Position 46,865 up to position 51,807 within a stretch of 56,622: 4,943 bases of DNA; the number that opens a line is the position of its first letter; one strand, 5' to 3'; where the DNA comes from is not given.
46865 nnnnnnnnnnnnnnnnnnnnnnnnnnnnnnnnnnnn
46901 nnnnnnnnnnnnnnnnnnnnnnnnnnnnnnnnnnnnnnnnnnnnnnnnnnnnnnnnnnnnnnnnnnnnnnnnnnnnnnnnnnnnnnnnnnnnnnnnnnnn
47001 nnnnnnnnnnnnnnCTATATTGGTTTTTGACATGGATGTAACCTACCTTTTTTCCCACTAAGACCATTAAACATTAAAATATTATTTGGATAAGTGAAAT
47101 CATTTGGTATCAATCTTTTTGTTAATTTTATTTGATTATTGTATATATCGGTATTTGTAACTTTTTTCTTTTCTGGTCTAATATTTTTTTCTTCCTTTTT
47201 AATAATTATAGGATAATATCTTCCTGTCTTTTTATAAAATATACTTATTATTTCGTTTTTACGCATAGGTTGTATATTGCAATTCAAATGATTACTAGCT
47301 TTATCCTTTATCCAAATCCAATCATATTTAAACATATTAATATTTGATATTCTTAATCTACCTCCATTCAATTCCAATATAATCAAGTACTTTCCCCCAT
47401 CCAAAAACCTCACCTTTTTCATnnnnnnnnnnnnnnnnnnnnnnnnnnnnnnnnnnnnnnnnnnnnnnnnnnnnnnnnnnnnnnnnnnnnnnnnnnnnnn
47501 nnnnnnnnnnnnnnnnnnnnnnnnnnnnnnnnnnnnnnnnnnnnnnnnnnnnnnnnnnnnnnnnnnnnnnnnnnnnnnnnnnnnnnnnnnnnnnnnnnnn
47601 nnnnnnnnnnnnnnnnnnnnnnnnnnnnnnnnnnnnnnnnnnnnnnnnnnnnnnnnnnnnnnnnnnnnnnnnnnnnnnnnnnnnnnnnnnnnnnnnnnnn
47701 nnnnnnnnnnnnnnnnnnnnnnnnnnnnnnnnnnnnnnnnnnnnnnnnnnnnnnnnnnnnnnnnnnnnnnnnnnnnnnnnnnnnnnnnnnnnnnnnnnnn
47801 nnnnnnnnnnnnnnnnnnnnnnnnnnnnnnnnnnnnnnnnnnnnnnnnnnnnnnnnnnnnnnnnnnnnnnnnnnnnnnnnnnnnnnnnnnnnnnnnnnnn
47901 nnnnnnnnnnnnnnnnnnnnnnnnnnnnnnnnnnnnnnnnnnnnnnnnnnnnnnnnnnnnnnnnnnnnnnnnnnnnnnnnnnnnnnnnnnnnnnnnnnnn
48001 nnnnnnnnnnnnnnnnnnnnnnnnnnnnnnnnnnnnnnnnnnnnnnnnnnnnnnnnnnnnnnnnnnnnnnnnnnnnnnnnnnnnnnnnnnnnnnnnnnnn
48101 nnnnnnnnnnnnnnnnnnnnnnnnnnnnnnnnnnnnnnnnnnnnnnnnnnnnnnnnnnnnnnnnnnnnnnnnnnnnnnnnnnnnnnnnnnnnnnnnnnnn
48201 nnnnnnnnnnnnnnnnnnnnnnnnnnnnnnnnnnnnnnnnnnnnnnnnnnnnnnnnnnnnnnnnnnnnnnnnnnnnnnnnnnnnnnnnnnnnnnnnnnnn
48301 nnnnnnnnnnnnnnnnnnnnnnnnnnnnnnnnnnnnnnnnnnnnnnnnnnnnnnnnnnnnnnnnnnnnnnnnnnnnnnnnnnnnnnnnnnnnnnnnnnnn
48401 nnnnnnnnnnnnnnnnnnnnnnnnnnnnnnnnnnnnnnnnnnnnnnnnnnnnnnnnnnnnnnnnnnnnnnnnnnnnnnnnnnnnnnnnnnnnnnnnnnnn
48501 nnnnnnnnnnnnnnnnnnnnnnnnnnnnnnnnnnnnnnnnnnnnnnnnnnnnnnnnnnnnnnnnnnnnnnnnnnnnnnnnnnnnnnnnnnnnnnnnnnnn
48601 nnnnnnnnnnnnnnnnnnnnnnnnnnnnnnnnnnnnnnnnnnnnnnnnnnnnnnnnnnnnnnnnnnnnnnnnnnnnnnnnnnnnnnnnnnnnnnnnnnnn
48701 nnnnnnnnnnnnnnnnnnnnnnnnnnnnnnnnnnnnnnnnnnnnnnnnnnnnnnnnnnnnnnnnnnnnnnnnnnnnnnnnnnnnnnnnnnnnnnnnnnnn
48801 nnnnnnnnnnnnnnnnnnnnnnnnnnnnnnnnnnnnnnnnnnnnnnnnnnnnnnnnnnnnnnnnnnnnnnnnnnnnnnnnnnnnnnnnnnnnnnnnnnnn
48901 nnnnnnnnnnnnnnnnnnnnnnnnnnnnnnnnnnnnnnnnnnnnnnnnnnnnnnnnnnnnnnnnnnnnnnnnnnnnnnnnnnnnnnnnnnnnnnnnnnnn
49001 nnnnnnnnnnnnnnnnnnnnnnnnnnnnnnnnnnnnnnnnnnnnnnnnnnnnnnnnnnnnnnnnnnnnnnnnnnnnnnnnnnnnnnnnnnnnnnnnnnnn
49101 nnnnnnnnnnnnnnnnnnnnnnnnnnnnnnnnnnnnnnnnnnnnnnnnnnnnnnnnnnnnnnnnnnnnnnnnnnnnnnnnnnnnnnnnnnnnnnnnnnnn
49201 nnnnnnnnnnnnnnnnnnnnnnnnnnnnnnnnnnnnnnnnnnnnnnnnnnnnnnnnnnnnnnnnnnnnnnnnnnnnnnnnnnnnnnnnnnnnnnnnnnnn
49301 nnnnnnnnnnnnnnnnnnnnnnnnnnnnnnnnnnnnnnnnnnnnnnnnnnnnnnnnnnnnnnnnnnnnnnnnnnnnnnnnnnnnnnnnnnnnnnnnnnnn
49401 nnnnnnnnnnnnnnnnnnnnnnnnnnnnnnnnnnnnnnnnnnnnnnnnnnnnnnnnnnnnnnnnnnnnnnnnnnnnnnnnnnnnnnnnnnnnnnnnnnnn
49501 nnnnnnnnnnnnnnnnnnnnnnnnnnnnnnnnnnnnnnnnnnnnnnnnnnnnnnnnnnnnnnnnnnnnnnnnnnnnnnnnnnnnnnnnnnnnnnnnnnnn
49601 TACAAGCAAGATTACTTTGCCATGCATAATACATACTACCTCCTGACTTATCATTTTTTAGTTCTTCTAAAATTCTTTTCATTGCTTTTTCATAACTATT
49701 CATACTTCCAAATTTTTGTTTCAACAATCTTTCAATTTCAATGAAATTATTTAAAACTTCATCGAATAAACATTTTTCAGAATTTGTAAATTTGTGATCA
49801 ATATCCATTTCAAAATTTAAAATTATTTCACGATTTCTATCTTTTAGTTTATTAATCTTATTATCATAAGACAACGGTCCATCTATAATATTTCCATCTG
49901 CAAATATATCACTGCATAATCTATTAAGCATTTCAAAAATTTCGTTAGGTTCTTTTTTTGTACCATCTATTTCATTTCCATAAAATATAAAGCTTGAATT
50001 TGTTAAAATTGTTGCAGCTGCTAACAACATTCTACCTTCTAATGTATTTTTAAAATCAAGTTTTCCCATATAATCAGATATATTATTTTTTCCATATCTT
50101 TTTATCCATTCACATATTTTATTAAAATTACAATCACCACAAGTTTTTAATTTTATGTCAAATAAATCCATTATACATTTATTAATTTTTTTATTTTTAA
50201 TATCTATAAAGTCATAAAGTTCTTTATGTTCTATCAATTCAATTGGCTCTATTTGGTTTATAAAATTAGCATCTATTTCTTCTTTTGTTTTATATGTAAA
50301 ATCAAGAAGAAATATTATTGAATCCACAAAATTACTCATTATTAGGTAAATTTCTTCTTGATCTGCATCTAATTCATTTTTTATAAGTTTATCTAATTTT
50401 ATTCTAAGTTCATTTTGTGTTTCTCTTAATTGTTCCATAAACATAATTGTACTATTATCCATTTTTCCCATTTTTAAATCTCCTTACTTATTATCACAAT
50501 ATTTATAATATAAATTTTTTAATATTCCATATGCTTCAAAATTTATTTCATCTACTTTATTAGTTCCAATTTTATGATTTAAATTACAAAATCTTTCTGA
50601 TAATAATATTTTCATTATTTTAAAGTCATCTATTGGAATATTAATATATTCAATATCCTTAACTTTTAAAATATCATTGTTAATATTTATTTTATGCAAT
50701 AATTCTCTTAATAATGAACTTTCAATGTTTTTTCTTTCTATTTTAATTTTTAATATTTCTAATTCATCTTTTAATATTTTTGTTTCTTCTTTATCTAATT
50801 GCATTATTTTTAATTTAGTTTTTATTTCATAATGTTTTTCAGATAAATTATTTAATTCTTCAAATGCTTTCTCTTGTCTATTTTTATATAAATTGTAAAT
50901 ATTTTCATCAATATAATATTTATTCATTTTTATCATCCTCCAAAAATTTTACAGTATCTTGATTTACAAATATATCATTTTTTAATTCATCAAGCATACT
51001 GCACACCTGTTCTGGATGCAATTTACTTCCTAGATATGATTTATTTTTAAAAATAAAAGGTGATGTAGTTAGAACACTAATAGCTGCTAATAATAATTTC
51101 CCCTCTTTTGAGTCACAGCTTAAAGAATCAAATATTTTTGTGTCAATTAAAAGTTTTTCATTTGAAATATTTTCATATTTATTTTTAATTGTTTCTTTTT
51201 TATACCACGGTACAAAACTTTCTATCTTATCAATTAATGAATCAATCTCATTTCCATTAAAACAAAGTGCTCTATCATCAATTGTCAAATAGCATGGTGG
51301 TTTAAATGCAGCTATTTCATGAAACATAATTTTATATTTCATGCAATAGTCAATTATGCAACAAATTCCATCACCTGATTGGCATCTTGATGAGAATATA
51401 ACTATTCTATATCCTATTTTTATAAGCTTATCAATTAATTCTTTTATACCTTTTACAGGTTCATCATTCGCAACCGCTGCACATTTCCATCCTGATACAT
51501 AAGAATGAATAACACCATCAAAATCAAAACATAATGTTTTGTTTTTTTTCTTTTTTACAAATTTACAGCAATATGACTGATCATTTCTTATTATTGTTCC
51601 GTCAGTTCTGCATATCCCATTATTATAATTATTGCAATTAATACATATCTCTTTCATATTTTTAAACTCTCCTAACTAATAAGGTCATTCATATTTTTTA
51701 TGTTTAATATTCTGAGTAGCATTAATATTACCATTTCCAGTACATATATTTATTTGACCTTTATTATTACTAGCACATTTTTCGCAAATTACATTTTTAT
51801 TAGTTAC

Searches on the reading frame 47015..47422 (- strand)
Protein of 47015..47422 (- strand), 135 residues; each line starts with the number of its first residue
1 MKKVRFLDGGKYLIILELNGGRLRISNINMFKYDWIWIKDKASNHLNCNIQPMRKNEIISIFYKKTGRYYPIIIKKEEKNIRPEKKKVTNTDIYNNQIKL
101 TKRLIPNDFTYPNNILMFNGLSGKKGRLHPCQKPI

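Call 12: search_protein_families(library=phrogs, proteins=[window:47015-47422:-], max_evalue=0.001)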
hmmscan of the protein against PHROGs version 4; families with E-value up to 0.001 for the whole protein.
window:47015-47422:- (135 aa): 2 families
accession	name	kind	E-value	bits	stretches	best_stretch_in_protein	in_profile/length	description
phrog_12862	-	unknown function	2.3e-14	54.5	1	21-88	71-138/149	-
phrog_67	-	other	3.5e-08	34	1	18-135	209-288/743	DNA methyltransferase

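Call 13: search_protein_families(library=pfam, proteins=[window:47015-47422:-], max_evalue=0.01)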
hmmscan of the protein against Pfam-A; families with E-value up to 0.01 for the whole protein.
window:47015-47422:- (135 aa): 0 families

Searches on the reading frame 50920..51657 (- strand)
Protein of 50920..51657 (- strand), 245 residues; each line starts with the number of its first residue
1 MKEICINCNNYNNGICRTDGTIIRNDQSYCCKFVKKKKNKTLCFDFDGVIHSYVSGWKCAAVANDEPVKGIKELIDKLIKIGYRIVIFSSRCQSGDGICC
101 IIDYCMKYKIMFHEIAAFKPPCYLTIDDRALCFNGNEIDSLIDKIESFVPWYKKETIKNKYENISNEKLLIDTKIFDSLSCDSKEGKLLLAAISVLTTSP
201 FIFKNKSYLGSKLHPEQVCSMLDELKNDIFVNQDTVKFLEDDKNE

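Call 12: search_protein_families(library=phrogs, proteins=[window:50920-51657:-], max_evalue=0.001)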
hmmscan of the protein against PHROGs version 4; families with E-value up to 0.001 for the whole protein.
window:50920-51657:- (245 aa): 2 families
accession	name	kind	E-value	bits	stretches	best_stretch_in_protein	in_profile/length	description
phrog_1238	-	moron, auxiliary metabolic gene and host takeover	2e-17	64.3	1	31-167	14-141/155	phosphoheptose isomerase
phrog_23773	-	unknown function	5.8e-14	52.6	1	31-104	44-116/451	-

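Call 13: search_protein_families(library=pfam, proteins=[window:50920-51657:-], max_evalue=0.01)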
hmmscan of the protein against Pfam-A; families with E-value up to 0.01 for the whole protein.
window:50920-51657:- (245 aa): 1 family
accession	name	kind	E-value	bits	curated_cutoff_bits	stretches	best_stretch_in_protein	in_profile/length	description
PF08235.19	LNS2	-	0.0098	15.8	32.3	0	27-92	35-101/226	LNS2 (Lipin/Ned1/Smp2)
